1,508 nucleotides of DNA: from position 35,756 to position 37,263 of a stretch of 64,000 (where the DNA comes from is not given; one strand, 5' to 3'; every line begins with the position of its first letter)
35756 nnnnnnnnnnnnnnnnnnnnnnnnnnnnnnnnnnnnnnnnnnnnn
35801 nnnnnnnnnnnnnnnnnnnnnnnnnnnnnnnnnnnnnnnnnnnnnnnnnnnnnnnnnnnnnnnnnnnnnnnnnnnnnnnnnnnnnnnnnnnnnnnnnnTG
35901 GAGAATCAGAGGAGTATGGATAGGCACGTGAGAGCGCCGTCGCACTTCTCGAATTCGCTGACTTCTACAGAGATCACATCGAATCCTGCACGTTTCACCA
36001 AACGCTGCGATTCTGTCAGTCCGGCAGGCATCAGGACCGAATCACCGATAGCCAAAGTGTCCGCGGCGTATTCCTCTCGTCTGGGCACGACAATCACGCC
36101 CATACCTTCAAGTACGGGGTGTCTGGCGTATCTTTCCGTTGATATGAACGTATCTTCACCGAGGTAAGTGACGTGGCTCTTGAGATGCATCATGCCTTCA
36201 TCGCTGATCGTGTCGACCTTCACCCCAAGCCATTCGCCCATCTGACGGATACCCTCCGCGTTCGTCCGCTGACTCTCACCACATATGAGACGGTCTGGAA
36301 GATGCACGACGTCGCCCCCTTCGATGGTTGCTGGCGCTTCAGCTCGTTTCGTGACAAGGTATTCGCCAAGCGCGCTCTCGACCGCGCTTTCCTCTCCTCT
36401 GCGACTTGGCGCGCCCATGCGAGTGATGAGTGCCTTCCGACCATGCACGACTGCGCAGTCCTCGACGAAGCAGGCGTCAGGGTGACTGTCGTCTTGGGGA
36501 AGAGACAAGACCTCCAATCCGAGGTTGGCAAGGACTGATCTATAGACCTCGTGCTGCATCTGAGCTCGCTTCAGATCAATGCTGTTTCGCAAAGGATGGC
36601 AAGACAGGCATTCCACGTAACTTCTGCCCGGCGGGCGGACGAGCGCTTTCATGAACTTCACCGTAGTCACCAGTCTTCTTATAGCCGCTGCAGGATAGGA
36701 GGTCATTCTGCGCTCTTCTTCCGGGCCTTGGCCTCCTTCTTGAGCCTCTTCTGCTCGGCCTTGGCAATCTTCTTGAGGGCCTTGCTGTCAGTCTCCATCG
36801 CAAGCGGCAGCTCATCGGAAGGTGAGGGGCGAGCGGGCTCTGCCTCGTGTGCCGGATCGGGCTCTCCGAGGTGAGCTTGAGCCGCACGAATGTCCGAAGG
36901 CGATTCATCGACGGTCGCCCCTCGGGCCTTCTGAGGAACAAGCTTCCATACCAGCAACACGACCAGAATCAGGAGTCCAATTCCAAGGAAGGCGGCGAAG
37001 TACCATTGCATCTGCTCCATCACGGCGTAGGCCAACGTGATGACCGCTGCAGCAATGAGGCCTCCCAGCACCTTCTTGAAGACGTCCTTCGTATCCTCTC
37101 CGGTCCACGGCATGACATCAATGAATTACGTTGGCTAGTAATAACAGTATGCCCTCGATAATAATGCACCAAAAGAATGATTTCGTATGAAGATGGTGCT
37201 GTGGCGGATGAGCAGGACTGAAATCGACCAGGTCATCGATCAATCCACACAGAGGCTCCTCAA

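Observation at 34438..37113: DDAH gene directly followed by a pyrrolysine-free MtmB (monomethylamine methyltransferase) homologue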

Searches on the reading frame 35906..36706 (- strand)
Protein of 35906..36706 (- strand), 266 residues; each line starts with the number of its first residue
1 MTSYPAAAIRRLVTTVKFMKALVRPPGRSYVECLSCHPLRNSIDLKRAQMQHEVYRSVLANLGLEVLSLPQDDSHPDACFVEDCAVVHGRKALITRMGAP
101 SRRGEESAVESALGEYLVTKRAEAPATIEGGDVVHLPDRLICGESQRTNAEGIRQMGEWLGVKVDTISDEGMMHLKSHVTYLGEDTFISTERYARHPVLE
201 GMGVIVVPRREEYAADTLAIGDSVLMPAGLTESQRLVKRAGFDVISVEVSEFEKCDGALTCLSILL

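Call 3: search_protein_families(library=pfam, proteins=[window:35906-36706:-], max_evalue=0.01)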
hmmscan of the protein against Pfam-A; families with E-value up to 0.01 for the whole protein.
window:35906-36706:- (266 aa): 2 families
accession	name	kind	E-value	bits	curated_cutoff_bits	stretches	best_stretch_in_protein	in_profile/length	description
PF02274.22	ADI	-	2.1e-10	40.7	22.8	1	78-191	124-258/377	Arginine deiminase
PF19420.4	DDAH_eukar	-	7.7e-09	35.6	23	1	45-163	25-158/291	N,N dimethylarginine dimethylhydrolase, eukaryotic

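Call 4: search_protein_families(library=ncbifam, proteins=[window:35906-36706:-], max_evalue=0.01)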
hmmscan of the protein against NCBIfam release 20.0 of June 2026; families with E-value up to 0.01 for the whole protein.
window:35906-36706:- (266 aa): 7 families
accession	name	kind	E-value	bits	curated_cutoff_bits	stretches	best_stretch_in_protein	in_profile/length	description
NF045660.1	DiMthArgaseDdahStm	equivalog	8.1e-54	183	340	1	20-266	1-249/249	dimethylargininase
NF045658.1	DiMArgaseDdah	equivalog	2.9e-49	168.1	450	1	18-264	2-252/254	dimethylargininase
NF045659.1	DiMArgaseDdahMtb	equivalog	4e-15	55.7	300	1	41-263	48-280/283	dimethylargininase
NF052232.1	Arg_dihydro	equivalog_domain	1.6e-08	34.1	450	1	46-263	33-264/266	arginine dihydrolase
NF002381.0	PRK01388.1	subfamily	3.5e-07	29.5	414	1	76-160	154-247/405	arginine deiminase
NF052231.1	bifunc_ArgZ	exception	5.9e-07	28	1025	1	46-264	35-267/696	bifunctional arginine dihydrolase/ornithine cyclodeaminase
TIGR01078.1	arcA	equivalog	5.9e-06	25.3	489.1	1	76-189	153-284/408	arginine deiminase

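Call 6: search_solved_structures(query=window:35906-36706:-, show_alignments=2, max_evalue=0.01)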
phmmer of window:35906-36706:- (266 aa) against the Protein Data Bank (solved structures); distinct sequences matched with E-value up to 0.01: 12.
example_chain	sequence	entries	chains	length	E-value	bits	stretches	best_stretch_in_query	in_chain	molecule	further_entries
3rhy_A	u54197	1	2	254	2.3e-45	158.4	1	19-264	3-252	N(G),N(G)-dimethylarginine dimethylaminohydrolase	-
1h70_A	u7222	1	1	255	4.4e-44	154.2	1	18-264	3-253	NG, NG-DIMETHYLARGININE DIMETHYLAMINOHYDROLASE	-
3bpb_A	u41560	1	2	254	5.8e-44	153.8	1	19-264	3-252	dimethylarginine dimethylaminohydrolase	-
7ut0_A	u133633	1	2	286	1.2e-27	100.4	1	28-266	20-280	N(G),N(G)-dimethylarginine dimethylaminohydrolase 1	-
7usz_A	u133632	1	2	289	1.2e-27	100.4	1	28-266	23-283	N(G),N(G)-dimethylarginine dimethylaminohydrolase 1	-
2jai_A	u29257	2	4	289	1.2e-27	100.4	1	28-266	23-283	NG, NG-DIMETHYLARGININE DIMETHYLAMINOHYDROLASE 1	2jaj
6szp_A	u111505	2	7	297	1.3e-27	100.3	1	28-266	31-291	N(G),N(G)-dimethylarginine dimethylaminohydrolase 1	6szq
3i2e_A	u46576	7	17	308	1.4e-27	100.2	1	28-266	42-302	N(G),N(G)-dimethylarginine dimethylaminohydrolase 1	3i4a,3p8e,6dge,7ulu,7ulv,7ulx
2c6z_A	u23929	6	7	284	1.2e-26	97.1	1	40-266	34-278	NG, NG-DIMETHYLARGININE DIMETHYLAMINOHYDROLASE 1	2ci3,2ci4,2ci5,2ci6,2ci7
3p8p_A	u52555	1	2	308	3e-26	95.8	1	28-265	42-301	N(G),N(G)-dimethylarginine dimethylaminohydrolase 1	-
2ci1_A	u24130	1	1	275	2.6e-25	92.7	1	41-265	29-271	NG, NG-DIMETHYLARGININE DIMETHYLAMINOHYDROLASE 1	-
6ifd_A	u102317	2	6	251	0.0074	19.2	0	185-242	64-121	CMP-N-acetylneuraminate Synthetase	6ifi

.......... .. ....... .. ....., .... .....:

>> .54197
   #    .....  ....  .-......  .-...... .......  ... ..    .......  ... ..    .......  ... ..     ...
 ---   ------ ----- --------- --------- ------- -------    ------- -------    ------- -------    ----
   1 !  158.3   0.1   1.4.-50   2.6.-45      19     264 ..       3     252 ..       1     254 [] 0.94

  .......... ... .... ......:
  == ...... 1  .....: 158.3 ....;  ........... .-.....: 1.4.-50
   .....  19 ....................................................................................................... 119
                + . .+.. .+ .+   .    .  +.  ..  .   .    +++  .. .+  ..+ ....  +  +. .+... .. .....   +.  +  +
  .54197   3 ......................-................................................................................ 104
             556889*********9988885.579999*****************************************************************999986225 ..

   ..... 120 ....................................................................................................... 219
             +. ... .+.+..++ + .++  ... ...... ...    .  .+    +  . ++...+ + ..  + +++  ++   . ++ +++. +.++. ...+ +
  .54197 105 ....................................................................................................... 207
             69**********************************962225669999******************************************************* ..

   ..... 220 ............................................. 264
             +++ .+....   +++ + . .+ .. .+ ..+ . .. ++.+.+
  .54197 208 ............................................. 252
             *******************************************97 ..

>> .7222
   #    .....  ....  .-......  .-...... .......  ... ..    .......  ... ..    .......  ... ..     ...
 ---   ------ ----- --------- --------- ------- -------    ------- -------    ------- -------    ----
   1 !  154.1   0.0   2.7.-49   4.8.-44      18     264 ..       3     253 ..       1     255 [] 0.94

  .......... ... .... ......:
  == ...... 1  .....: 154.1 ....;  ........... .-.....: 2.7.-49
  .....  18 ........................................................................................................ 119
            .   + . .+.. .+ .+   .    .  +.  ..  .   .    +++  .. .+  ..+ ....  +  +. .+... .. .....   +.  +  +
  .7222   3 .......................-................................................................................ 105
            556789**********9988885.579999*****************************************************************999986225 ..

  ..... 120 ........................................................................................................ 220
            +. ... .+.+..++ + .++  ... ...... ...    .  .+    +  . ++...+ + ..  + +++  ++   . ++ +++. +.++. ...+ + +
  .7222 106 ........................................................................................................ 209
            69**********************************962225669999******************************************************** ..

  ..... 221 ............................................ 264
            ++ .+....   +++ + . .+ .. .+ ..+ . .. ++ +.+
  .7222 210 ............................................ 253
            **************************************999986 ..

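Call 43: find_related_loci(query=A2, collection=metagenome_contigs, flank=10000)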
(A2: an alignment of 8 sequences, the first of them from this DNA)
Query A2 (248 aa) in metagenome_contigs; peptide patterns used: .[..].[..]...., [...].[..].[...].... (x = any residue, [..] = any of these).
600 stretches matched a pattern (row limit reached: there are more); 450 encode a relative of the query (tblastn E <= 1e-3); the best 80 are kept; 80 distinct loci.
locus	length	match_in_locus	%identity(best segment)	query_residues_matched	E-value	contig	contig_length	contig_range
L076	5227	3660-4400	70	2-248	6e-118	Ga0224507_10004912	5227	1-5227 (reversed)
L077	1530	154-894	62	2-248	1e-110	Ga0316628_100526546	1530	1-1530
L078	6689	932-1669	61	3-248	3e-102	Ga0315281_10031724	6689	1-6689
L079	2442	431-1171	60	2-248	3e-103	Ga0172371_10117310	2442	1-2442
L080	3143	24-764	62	2-248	7e-102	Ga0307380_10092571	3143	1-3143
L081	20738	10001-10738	62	3-248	5e-99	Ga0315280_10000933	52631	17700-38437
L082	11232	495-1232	62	3-248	5e-98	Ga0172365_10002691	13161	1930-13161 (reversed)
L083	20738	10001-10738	60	3-248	7e-98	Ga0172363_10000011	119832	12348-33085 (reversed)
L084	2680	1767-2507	59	2-248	5e-100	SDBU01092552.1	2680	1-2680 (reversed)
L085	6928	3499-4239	58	2-248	9e-97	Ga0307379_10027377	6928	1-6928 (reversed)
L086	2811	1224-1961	60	3-248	1e-98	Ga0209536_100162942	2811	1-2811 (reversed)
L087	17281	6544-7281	60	3-248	6e-96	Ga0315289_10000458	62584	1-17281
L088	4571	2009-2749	59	2-248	7e-96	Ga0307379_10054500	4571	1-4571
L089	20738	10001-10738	59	3-248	4e-95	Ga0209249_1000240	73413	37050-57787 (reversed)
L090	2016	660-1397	59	3-248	4e-99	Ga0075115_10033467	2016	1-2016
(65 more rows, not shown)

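Call 78: find_homologous_proteins(query=window:35906-36652:-, max_evalue=1e-20)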
Query window:35906-36652:- (248 aa): 3627 proteins with E <= 1e-20 among 4286 candidates; the best 120 are listed.
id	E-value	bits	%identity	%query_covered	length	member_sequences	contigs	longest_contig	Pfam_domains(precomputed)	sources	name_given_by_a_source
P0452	1.3e-160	550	100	100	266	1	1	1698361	PF19420.6,PF02274.23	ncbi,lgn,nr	ncbi:MAG: amidinotransferase [Methanobacteriota archaeon]|nr:MAG: amidinotransferase [Euryarchaeota 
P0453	4.8e-139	480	87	100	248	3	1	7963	PF19420.6,PF02274.23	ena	-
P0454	3.2e-123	428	77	100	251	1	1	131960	PF19420.6,PF02274.23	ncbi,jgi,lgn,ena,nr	ncbi:MAG: arginine deiminase-related protein [Thermoplasmata archaeon]|nr:arginine deiminase-related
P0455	7.4e-120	417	75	100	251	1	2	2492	PF19420.6,PF02274.23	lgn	-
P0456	9.4e-118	410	72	100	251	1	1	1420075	PF19420.6,PF02274.23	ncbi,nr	ncbi:MAG: amidinotransferase [Methanobacteriota archaeon]|nr:MAG: amidinotransferase [Euryarchaeota 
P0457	1.3e-117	410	74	100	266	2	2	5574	PF19420.6,PF02274.23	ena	-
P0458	1.3e-115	403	74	100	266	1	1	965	PF19420.6,PF02274.23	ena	-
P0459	1.4e-115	403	73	100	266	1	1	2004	PF19420.6,PF02274.23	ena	-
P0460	3.3e-115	402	72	100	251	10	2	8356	PF19420.6,PF02274.23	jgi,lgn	jgi:dimethylargininase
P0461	1.8e-114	399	73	100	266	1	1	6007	PF19420.6,PF02274.23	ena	-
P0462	3.1e-114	399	73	100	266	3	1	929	PF19420.6,PF02274.23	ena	-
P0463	5.1e-111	388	70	100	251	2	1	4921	PF19420.6,PF02274.23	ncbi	-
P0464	3.0e-109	382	69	99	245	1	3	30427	PF19420.6,PF02274.23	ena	-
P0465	1.8e-107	376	68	100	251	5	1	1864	PF19420.6,PF02274.23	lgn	-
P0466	2.6e-101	356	65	99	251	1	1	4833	PF02274.23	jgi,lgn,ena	-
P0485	2.4e-98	347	64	100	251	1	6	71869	PF19420.6,PF02274.23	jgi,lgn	jgi:dimethylargininase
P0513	2.4e-96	340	64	99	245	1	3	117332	PF19420.6,PF02274.23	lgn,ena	-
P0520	8.2e-96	338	61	100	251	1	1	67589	PF19420.6,PF02274.23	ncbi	-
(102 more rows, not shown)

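Call 79: find_encoding_contigs(protein=P0513, flank=8000, max_places=2)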
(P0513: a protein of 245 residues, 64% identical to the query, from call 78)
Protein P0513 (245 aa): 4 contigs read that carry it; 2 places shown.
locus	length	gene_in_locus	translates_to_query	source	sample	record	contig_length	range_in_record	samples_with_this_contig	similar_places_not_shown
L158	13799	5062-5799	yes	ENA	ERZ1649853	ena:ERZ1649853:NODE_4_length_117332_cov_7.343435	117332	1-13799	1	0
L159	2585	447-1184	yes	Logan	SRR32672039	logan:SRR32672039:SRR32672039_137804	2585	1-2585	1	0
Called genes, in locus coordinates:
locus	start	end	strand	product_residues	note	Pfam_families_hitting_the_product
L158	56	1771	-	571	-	PF05960:DUF885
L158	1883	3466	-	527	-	PF00144:Beta-lactamase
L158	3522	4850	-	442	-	PF00202:Aminotran_3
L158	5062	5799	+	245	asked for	PF19420:DDAH_eukar, PF02274:ADI (weak)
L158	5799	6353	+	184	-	PF00578:AhpC-TSA, PF08534:Redoxin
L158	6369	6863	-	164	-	PF00571:CBS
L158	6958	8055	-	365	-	PF01047:MarR (faint), PF06242:TrcR (faint), PF13384:HTH_23 (faint), PF13412:HTH_24 (faint), PF13545:HTH_Crp_2 (faint)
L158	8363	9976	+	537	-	PF00324:AA_permease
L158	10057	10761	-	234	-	-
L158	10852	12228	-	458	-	PF00202:Aminotran_3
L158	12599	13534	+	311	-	PF14582:Metallophos_3 (faint)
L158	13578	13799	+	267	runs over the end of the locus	-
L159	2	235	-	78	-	?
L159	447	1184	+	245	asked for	PF19420:DDAH_eukar, PF02274:ADI (weak)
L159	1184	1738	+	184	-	PF00578:AhpC-TSA, PF08534:Redoxin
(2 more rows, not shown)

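Call 80: find_encoding_contigs(protein=P0520, flank=8000, max_places=2)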
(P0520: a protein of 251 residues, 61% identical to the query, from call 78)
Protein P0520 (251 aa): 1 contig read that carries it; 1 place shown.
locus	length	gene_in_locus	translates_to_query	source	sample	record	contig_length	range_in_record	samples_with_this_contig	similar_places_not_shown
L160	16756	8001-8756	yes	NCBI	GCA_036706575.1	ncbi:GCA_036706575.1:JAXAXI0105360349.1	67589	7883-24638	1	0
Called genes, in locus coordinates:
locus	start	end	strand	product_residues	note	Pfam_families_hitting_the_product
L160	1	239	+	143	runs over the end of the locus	PF09828:ChrB_C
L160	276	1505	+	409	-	PF07690:MFS_1, PF13347:MFS_2 (faint), PF07690:MFS_1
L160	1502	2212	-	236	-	PF01902:Diphthami_syn_2_N, PF28410:Diphthami_syn_2_C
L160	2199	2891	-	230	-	PF02586:SRAP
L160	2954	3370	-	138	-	PF01641:SelR, PF24046:At4g08330 (faint)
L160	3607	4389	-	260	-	PF01061:ABC2_membrane, PF12698:ABC2_membrane_3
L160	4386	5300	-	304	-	PF00005:ABC_tran, PF13304:AAA_21, PF27102:NodI_C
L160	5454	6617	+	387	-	-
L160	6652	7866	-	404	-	PF03415:Peptidase_C11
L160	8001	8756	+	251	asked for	PF19420:DDAH_eukar, PF02274:ADI (weak)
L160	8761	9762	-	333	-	PF13302:Acetyltransf_3 (weak), PF00583:Acetyltransf_1, PF13673:Acetyltransf_10, PF13508:Acetyltransf_7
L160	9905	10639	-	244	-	-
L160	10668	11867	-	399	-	PF04389:Peptidase_M28, PF01546:Peptidase_M20, PF07687:M20_dimer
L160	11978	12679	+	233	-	PF13240:Zn_Ribbon_1 (weak)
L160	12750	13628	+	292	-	-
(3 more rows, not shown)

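Call 81: find_encoding_contigs(protein=P0485, flank=8000, max_places=2)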
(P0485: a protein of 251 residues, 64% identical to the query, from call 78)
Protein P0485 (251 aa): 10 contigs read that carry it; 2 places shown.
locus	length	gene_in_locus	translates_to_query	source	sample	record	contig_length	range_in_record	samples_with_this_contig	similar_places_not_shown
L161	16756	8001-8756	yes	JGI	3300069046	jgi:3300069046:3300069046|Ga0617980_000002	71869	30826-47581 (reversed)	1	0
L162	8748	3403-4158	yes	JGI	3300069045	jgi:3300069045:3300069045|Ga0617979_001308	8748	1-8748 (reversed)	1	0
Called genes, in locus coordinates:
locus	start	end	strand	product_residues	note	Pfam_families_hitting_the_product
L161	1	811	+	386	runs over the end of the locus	PF03435:Sacchrp_dh_NADP, PF16653:Sacchrp_dh_C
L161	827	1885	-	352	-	PF13243:SQHop_cyclase_C (faint)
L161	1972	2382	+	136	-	-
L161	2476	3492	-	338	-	PF11306:DUF3108 (faint), PF21347:DUF3108_like (weak)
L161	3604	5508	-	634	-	PF00496:SBP_bac_5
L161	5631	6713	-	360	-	PF07676:PD40 (faint)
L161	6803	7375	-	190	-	-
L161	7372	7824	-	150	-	-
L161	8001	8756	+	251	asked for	PF02274:ADI (faint), PF19420:DDAH_eukar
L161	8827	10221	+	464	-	PF05369:MtmB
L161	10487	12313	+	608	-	PF09826:Beta_propel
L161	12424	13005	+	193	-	PF25213:HVO_A0261_N (weak), PF12840:HTH_20, PF01022:HTH_5, PF01047:MarR (weak), PF09339:HTH_IclR (weak), PF12802:MarR_2, PF13412:HTH_24 (weak)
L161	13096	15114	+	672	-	PF16254:DUF4910, PF04389:Peptidase_M28, PF16221:HTH_47 (weak)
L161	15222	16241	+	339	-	-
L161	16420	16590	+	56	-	-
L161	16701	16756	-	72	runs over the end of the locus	PF14552:Tautomerase_2 (weak), PF01361:Tautomerase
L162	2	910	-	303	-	?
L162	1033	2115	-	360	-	PF07676:PD40 (faint)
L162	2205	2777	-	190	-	-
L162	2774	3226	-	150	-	-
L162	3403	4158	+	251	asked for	PF02274:ADI (faint), PF19420:DDAH_eukar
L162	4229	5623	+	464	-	PF05369:MtmB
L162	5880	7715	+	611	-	PF09826:Beta_propel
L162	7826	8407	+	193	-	PF25213:HVO_A0261_N (weak), PF12840:HTH_20, PF01022:HTH_5, PF01047:MarR (weak), PF09339:HTH_IclR (weak), PF12802:MarR_2, PF13412:HTH_24 (weak)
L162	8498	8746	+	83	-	?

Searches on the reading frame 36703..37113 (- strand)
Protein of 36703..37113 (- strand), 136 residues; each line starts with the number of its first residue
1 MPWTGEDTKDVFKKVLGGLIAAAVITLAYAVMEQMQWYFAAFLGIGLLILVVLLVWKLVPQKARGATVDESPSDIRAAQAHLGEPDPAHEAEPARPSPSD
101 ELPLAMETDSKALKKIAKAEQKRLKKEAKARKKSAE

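Call 3: search_protein_families(library=pfam, proteins=[window:36703-37113:-], max_evalue=0.01)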
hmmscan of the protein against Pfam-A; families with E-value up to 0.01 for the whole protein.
window:36703-37113:- (136 aa): 2 families
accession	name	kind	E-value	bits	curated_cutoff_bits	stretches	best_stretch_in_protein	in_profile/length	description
PF10190.14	Tmemb_170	-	0.0019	19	29.5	1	13-56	55-99/106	Putative transmembrane protein 170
PF15345.11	TMEM51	-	0.0056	16.9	25.5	1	41-68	9-37/237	Transmembrane protein 51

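Call 4: search_protein_families(library=ncbifam, proteins=[window:36703-37113:-], max_evalue=0.01)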
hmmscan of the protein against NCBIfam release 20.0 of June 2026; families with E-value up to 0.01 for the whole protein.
window:36703-37113:- (136 aa): 3 families
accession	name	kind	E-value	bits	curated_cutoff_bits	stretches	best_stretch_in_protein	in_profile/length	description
NF050099.1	SepX_GlpR_2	exception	0.0029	17.6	150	1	14-121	103-203/250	divisome protein SepX/GlpR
NF033885.1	conj_TraP_IncI1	equivalog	0.0034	17.1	135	1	41-133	15-100/217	conjugal transfer protein TraP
NF010318.0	PRK13755.1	equivalog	0.0096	16.2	170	0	13-70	76-132/140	organomercurial transporter MerC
